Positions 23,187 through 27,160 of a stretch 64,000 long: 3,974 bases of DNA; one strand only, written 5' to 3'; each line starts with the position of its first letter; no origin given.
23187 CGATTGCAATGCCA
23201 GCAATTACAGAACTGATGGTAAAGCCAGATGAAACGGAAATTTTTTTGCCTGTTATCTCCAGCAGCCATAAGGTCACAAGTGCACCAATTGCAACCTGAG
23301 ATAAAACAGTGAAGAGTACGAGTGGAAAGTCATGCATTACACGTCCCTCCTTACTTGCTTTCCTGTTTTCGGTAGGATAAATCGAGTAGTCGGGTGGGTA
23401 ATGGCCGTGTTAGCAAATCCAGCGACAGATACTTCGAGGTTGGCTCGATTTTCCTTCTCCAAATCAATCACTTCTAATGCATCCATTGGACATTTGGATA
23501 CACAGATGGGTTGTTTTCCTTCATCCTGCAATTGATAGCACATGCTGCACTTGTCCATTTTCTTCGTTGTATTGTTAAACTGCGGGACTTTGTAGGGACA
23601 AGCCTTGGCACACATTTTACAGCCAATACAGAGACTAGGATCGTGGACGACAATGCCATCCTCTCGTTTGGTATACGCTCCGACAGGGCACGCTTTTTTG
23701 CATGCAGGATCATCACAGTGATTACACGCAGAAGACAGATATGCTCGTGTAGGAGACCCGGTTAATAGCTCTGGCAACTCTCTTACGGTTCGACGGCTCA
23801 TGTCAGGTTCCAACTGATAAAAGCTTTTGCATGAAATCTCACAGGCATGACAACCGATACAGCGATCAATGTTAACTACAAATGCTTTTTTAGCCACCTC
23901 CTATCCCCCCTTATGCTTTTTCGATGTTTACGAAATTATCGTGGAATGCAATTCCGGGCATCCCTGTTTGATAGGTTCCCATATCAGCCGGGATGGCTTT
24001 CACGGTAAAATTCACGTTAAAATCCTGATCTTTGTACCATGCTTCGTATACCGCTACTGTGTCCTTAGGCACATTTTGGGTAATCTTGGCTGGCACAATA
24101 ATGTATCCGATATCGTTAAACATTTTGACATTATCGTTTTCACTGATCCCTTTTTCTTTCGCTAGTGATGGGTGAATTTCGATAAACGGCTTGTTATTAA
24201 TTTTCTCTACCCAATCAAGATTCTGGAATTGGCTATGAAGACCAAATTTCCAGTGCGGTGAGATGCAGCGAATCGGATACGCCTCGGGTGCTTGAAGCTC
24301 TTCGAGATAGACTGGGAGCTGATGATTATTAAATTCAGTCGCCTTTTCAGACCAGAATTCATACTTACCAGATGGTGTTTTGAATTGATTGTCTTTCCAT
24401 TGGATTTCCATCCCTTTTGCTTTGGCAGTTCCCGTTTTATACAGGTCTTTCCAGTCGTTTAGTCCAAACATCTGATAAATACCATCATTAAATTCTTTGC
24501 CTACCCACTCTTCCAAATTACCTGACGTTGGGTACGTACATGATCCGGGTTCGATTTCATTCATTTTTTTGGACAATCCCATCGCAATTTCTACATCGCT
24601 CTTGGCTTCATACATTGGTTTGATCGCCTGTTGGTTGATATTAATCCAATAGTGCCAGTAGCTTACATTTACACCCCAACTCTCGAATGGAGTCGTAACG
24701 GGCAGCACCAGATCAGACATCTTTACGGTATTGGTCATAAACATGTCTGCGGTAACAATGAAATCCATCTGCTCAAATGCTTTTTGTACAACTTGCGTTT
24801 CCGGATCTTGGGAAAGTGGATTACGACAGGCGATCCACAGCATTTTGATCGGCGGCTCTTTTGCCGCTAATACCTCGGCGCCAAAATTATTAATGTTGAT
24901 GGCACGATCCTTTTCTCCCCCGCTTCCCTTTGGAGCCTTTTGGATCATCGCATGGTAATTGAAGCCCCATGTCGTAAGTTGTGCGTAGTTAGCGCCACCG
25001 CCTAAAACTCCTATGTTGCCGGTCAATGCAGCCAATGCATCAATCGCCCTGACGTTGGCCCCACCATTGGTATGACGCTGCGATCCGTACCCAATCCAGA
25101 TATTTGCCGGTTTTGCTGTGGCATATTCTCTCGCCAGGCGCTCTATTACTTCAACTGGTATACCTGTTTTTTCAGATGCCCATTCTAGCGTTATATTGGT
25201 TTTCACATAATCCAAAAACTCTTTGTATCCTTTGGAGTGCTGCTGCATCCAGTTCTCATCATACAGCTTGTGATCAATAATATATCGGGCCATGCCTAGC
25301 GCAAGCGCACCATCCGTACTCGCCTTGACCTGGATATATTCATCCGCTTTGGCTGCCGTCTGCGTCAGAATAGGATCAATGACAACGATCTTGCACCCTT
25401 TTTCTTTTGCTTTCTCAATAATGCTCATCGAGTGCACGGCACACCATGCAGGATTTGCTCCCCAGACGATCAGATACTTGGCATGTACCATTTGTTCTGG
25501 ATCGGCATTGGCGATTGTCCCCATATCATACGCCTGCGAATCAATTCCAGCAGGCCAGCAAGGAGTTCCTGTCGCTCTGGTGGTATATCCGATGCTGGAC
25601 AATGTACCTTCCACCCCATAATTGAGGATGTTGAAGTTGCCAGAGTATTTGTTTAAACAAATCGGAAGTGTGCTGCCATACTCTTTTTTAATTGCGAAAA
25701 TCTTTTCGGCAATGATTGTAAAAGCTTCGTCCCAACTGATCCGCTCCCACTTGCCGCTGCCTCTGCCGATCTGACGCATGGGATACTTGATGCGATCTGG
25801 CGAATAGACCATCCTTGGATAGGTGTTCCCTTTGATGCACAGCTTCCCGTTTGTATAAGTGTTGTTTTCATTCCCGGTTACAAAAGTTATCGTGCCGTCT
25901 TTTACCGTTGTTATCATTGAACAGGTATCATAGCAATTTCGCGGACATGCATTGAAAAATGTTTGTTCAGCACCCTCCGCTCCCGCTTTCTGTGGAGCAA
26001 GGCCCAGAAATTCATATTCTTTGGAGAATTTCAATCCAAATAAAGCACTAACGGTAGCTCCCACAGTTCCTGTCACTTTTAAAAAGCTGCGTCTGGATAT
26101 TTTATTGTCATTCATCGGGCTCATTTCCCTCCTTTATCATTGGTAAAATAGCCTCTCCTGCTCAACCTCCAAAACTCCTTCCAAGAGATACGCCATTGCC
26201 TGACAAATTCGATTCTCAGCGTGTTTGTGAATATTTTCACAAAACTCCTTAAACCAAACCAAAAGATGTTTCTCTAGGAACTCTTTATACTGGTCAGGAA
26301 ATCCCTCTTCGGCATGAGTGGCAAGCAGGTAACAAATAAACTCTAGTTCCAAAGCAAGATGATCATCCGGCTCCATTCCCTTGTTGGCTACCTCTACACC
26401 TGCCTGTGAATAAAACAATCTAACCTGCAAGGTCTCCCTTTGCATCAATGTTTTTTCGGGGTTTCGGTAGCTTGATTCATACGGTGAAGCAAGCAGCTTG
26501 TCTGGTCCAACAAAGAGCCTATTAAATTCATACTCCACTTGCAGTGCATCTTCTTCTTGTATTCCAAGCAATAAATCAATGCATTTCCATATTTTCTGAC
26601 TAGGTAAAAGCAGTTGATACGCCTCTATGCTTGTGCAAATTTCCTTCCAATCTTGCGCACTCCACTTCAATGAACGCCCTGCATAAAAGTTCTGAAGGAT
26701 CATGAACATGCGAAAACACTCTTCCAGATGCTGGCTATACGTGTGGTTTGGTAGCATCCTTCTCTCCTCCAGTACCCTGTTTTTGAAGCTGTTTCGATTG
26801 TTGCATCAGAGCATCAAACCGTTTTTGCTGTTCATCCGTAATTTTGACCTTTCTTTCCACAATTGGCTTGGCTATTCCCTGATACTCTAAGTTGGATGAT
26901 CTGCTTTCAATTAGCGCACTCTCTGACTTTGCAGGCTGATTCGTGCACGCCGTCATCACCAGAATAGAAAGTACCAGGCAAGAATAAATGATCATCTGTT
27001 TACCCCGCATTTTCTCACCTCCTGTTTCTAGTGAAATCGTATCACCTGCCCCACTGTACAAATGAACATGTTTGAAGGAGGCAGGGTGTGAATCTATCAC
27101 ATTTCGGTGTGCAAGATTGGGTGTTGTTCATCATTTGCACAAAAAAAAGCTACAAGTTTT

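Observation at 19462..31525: Molybdoenzyme island with two DmsAB-like sets, one exported and one cytoplasmic, plus its own Tat, MoaA, chaperone and PucR regulator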

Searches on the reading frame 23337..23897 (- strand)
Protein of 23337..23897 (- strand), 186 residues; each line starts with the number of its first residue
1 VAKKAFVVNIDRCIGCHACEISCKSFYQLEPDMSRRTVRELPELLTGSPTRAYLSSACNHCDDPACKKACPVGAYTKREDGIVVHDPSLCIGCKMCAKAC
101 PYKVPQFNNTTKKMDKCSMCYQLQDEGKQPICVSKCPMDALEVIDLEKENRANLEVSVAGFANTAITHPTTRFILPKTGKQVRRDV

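Call 5: search_protein_families(library=pfam, proteins=[window:23337-23897:-])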
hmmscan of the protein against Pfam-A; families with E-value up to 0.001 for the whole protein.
window:23337-23897:- (186 aa): 14 families
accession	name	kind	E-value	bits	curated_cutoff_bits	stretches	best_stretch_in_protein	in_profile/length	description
PF13247.11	Fer4_11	-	5.9e-26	91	26.2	1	52-143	4-97/100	4Fe-4S dicluster domain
PF12837.12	Fer4_6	-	5.2e-13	48.7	25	1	82-104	1-23/24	4Fe-4S binding domain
PF00037.32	Fer4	-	1.5e-12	47.2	21.1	1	83-104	1-22/24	4Fe-4S binding domain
PF12838.12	Fer4_7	-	1.8e-11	44.7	27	2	58-104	2-52/52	4Fe-4S dicluster domain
PF12800.12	Fer4_4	-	1.1e-09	38.2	24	1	87-103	1-17/17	4Fe-4S binding domain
PF12797.12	Fer4_2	-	1.1e-09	38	24.5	2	82-102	2-22/22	4Fe-4S binding domain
PF13237.11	Fer4_10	-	1.7e-09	37.9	25.5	2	56-101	7-53/53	4Fe-4S dicluster domain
PF13187.11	Fer4_9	-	1.5e-08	34.9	27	2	57-103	1-50/52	4Fe-4S dicluster domain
PF13183.11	Fer4_8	-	9.6e-06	26.5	27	0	10-73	2-67/68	4Fe-4S dicluster domain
PF12798.12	Fer4_3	-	1.7e-05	25.7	27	0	90-103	1-14/15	4Fe-4S binding domain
PF13534.11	Fer4_17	-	0.00049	21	22.2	0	12-73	1-59/61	4Fe-4S dicluster domain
PF13484.11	Fer4_16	-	0.00078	20.6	30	0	90-128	2-38/66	4Fe-4S double cluster binding domain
PF14697.11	Fer4_21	-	0.00082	19.9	35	0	56-102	6-53/59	4Fe-4S dicluster domain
PF25160.1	LdpA_Fe-S-bd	-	0.00095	19.3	27.6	0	60-103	4-41/49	LdpA Fe-S cluster-binding domain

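Call 6: search_protein_families(library=ncbifam, proteins=[window:23337-23897:-])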
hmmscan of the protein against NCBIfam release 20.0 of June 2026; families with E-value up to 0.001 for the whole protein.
window:23337-23897:- (186 aa): 41 families (the best 25 are shown)
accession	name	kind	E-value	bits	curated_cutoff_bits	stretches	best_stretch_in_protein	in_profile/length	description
TIGR02951.1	DMSO_dmsB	equivalog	2.8e-40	138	214.1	1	4-147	2-154/161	DMSO/selenate family reductase complex B subunit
NF011569.0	PRK14993.1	equivalog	8.8e-32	110.5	416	1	3-149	43-191/244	tetrathionate reductase subunit TtrB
NF038355.1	FDH3_beta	equivalog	6.5e-30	104.5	240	1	3-120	2-121/180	formate dehydrogenase FDH3 subunit beta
TIGR03149.1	cyt_nit_nrfC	equivalog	3.5e-28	98.5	377.6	1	5-151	40-189/225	cytochrome c nitrite reductase Fe-S protein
NF045715.1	sulf_resp_HmcB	equivalog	4.7e-28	98.2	420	1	6-142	39-194/307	sulfate respiration complex iron-sulfur protein HmcB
NF041715.1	arsenate_red_ArrB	equivalog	1.9e-27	96.3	450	2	5-111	4-110/233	arsenate respiratory reductase iron-sulfur subunit ArrB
TIGR03478.1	DMSO_red_II_bet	subfamily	1.9e-27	96.1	480.7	1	53-141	126-215/321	DMSO reductase family type II enzyme, iron-sulfur subunit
TIGR01582.1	FDH-beta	equivalog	1.3e-26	93.4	334.7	2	56-144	91-180/283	formate dehydrogenase subunit beta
NF008134.0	PRK10882.1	equivalog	1.6e-25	89.9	263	1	51-141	106-203/329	hydrogenase 2 operon protein HybA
TIGR01660.1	narH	equivalog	1.2e-23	83.3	524.05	2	53-136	178-262/492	nitrate reductase subunit beta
NF042979.1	EthbenzDh_ebdB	equivalog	1.3e-23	83.5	740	1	49-138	144-234/354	ethylbenzene dehydrogenase subunit beta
NF045797.1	DsrO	equivalog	1.8e-23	83.2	200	1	5-149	45-205/235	sulfate reduction electron transfer complex DsrMKJOP subunit DsrO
NF009451.0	PRK12809.1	equivalog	1.1e-22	80.2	1154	1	5-164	4-160/639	formate-dependent uric acid utilization protein YgfT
NF009408.0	PRK12769.1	equivalog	4.8e-20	71.2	1003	1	6-147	5-148/659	formate-dependent uric acid utilization protein AegA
NF007382.0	PRK09898.1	equivalog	8.1e-19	68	213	1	53-147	118-204/208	ferredoxin-like protein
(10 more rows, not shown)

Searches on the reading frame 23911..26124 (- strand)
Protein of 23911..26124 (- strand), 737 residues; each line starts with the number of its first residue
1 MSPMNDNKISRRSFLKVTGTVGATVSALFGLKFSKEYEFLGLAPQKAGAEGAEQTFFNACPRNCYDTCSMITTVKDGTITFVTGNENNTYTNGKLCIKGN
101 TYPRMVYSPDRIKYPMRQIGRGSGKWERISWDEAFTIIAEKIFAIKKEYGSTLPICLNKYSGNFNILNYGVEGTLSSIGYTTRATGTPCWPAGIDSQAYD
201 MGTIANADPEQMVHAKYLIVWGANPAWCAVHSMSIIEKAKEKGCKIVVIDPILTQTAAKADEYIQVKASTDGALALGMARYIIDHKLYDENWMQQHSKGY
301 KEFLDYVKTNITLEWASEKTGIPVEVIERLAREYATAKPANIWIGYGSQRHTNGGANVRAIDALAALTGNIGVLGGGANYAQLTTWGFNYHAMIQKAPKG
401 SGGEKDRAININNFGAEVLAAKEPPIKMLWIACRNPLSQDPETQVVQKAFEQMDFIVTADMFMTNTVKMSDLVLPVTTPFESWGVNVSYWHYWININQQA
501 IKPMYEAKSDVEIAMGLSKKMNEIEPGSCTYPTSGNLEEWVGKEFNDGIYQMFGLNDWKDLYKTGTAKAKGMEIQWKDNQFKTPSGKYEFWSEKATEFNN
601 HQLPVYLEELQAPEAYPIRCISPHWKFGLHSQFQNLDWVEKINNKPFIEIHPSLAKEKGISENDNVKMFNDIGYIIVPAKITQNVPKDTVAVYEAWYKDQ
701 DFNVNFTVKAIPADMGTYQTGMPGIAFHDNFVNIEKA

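Call 5: search_protein_families(library=pfam, proteins=[window:23911-26124:-])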
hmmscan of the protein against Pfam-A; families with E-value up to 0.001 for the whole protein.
window:23911-26124:- (737 aa): 4 families
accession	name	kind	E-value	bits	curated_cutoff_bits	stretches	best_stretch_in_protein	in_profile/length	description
PF00384.28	Molybdopterin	-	2.2e-52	178.7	24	1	111-520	1-353/353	Molybdopterin oxidoreductase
PF01568.27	Molydop_binding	-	1.6e-17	63.9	26.8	1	620-708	3-93/110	Molydopterin dinucleotide binding domain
PF04879.21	Molybdop_Fe4S4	-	4.5e-10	39.8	22.7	1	58-108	6-55/55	Molybdopterin oxidoreductase Fe4S4 domain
PF10518.14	TAT_signal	-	0.00079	19.7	22.7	0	8-25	1-18/21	TAT (twin-arginine translocation) pathway signal sequence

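Call 6: search_protein_families(library=ncbifam, proteins=[window:23911-26124:-])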
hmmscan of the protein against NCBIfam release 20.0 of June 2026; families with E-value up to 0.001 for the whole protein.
window:23911-26124:- (737 aa): 27 families (the best 25 are shown)
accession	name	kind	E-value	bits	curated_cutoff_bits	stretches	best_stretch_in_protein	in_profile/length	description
TIGR02166.1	dmsA_ynfE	subfamily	1.4e-88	297.9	777.7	1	9-701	1-758/794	DMSO/selenate family reductase complex A subunit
TIGR01591.1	Fdh-alpha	equivalog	2.2e-82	277.2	666.25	2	64-379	6-319/672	formate dehydrogenase subunit alpha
TIGR03479.1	DMSO_red_II_alp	subfamily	2.7e-78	264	984.75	4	63-295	65-305/913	molybdopterin-dependent oxidoreductase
NF012032.0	PRK15488.1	equivalog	3.1e-75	253.6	694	3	8-398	2-380/759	thiosulfate reductase PhsA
NF047855.1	AssmNtatRedNasC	equivalog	4.3e-71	240.2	1100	2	48-382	13-345/708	assimilatory nitrate reductase catalytic subunit NasC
NF011566.1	PRK14990.1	exception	1.9e-69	234.5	1600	1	8-704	13-781/814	dimethylsulfoxide reductase subunit A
NF041884.1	selenate_YnfF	exception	1e-68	232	1650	1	9-703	1-762/798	selenate/tellurate reductase subunit YnfF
TIGR00509.1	bisC_fam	subfamily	5.8e-66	223.2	1017.55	1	69-720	6-738/772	molybdopterin guanine dinucleotide-containing S/N-oxide reductase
NF041885.1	selenate_YnfE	exception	2.9e-62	210.6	1675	1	9-705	3-770/805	selenate/tellurate reductase subunit YnfE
NF011682.0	PRK15102.1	equivalog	4.3e-54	183.9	909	3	415-700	463-768/829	trimethylamine-N-oxide reductase TorA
TIGR02164.1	torA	equivalog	7e-52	176.6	1465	2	413-701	457-765/824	trimethylamine-N-oxide reductase TorA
NF041783.2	mnquin_red_QrcB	equivalog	9.7e-43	146.3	440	1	55-521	51-503/695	menaquinone reductase molybdopterin-binding-like subunit QrcB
TIGR01553.1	formate-DH-alph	equivalog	1.8e-37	128.6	814.2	2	212-299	219-306/1009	formate dehydrogenase-N subunit alpha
NF041323.1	Nitr_red_NasA_Halo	equivalog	3.7e-34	118.3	1000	2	77-373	18-307/673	assimilatory nitrate reductase NasA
NF041714.1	arsenate_red_ArrA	equivalog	5e-33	114.2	1600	3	9-284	3-283/848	arsenate respiratory reductase molybdopterin-containing subunit ArrA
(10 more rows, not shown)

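Call 14: search_solved_structures(query=window:23911-26124:-, max_evalue=1e-10)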
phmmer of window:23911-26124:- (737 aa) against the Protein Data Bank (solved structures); distinct sequences matched with E-value up to 1e-10: 53.
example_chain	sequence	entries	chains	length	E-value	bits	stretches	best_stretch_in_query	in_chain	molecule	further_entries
4ydd_A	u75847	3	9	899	1.6e-53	185.3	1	59-296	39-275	DMSO reductase family type II enzyme, molybdopterin subunit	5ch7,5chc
5e7o_A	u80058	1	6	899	1.7e-53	185.3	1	59-296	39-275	DMSO reductase family type II enzyme, molybdopterin subunit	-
9t1s_L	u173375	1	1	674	1.5e-48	169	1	58-690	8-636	formate dehydrogenase (coenzyme F420)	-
7l5i_A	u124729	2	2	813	3.1e-48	167.9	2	423-698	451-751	Trimethylamine-N-oxide reductase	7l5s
7qv7_S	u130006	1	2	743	1.5e-47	165.6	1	50-692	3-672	Hydrogen dependent carbon dioxide reductase subunit FdhF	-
9vap_A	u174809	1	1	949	1.7e-44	155.5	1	9-380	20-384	Formate dehydrogenase molybdopterin-binding subunit FdhA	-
1dms_A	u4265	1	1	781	2e-44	155.3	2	105-380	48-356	DMSO REDUCTASE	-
2vpw_A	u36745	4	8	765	3.9e-44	154.3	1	54-375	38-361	THIOSULFATE REDUCTASE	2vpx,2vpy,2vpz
4dmr_A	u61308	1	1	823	5e-44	154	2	73-380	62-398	DMSO REDUCTASE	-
1dmr_A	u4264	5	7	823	7e-44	153.5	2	73-380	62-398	DMSO REDUCTASE | Dimethyl sulfoxide/trimethylamine N-oxide reductase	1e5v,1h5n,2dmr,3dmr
1e18_A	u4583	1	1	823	7e-44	153.5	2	73-380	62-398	DMSO REDUCTASE.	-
1e60_A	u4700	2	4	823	7.1e-44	153.5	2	73-380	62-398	Dimethyl sulfoxide/trimethylamine N-oxide reductase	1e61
7bkb_D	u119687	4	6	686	2.2e-43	151.8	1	59-522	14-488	Formate dehydrogenase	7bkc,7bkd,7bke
1aa6_A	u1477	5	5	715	1.1e-42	149.5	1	58-379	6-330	FORMATE DEHYDROGENASE H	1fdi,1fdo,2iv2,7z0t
1eu1_A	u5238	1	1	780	1.1e-42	149.5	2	106-379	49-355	DIMETHYL SULFOXIDE REDUCTASE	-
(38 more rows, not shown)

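Call 24: find_homologous_proteins(query=window:23911-26124:-, max_evalue=1e-20)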
Query window:23911-26124:- (737 aa): 4400 proteins with E <= 1e-20 among 8000 candidates; the best 120 are listed.
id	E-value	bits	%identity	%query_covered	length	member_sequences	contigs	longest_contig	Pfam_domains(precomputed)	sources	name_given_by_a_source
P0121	0.0e+0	1713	99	100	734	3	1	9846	PF00384.28,PF01568.28,PF04879.22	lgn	-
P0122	0.0e+0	1491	83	99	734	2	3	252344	PF00384.28,PF01568.28,PF04879.22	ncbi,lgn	-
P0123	0.0e+0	1439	79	100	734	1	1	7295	PF00384.28,PF01568.28,PF04879.22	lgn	-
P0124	0.0e+0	1399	78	100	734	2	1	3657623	PF00384.28,PF01568.28,PF04879.22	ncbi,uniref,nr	ncbi:molybdopterin-dependent oxidoreductase [Thermicanus aegyptius]|uniref:molybdopterin-dependent o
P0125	0.0e+0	1373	76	100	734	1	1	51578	PF00384.28,PF01568.28,PF04879.22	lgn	-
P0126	0.0e+0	1270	71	99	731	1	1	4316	PF10518.15,PF00384.28,PF01568.28,PF04879.22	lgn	-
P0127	0.0e+0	1266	72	99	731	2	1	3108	PF00384.28,PF01568.28,PF04879.22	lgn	-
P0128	0.0e+0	1260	71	99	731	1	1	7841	PF10518.15,PF00384.28,PF01568.28,PF04879.22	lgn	-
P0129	0.0e+0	1251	71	99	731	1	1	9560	PF00384.28,PF01568.28,PF04879.22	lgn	-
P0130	0.0e+0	1251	70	99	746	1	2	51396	PF00384.28,PF01568.28,PF04879.22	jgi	jgi:anaerobic selenocysteine-containing dehydrogenase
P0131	0.0e+0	1245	71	99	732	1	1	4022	PF00384.28,PF01568.28,PF04879.22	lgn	-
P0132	0.0e+0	1244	70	99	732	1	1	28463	PF10518.15,PF00384.28,PF01568.28,PF04879.22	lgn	-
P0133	0.0e+0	1234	70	99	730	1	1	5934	PF00384.28,PF01568.28,PF04879.22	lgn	-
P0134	0.0e+0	1233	70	99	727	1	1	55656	PF00384.28,PF01568.28,PF04879.22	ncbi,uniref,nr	ncbi:molybdopterin-containing oxidoreductase family protein [Carboxydothermus pertinax]|uniref:DMSO 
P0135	0.0e+0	1230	70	99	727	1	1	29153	PF00384.28,PF01568.28,PF04879.22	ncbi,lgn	ncbi:MAG: molybdopterin-containing oxidoreductase family protein [Bacillota bacterium]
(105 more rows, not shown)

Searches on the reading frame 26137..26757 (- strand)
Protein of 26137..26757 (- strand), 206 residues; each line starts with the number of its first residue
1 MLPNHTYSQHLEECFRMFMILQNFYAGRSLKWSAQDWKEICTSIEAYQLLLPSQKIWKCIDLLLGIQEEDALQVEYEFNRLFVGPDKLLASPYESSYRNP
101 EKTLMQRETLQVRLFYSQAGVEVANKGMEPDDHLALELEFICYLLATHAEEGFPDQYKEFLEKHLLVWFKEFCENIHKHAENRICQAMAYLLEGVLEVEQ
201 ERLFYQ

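Call 5: search_protein_families(library=pfam, proteins=[window:26137-26757:-])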
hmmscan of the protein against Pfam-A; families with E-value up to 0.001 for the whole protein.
window:26137-26757:- (206 aa): 1 family
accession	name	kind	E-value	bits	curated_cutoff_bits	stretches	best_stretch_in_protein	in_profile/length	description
PF02613.20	Nitrate_red_del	-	1.6e-31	109.6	22.2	1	59-174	14-136/136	Nitrate reductase delta subunit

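Call 6: search_protein_families(library=ncbifam, proteins=[window:26137-26757:-])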
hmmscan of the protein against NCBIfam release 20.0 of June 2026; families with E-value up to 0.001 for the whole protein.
window:26137-26757:- (206 aa): 4 families
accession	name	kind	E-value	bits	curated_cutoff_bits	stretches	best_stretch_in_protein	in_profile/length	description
NF008632.0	PRK11621.1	equivalog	3.5e-20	72.5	162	1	67-202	61-191/203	Tat proofreading chaperone DmsD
NF003442.0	PRK04976.1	equivalog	4.5e-20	72.5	132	1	68-201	71-206/211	molecular chaperone TorD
TIGR03482.1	DMSO_red_II_cha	subfamily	8e-13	48.8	152.3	1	67-203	54-192/197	DMSO reductase family type II enzyme chaperone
NF042981.1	EthbenzDh_ebdD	equivalog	3.7e-07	30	360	1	79-200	86-212/222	ethylbenzene dehydrogenase subunit delta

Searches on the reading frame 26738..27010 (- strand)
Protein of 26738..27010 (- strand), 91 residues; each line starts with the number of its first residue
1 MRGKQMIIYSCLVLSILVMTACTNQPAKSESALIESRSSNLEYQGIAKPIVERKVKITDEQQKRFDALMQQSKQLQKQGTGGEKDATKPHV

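Call 82: search_protein_families(library=pfam, proteins=[window:26738-27010:-], max_evalue=1)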
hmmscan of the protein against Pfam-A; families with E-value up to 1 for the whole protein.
window:26738-27010:- (91 aa): 3 families
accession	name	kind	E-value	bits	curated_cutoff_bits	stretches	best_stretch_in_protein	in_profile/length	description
PF07813.17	LTXXQ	-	0.014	16.5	24.3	1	51-77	9-35/100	LTXXQ motif family protein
PF16339.10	DUF4969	-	0.13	13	31.4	1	1-34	1-34/79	Domain of unknown function (DUF4969)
PF16342.10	DUF4972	-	0.25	11.7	28.8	0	58-85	42-69/128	Domain of unknown function (DUF4972)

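Call 83: search_protein_families(library=ncbifam, proteins=[window:26738-27010:-], max_evalue=0.001)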
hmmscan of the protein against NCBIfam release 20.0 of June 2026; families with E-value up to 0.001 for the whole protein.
window:26738-27010:- (91 aa): 0 families
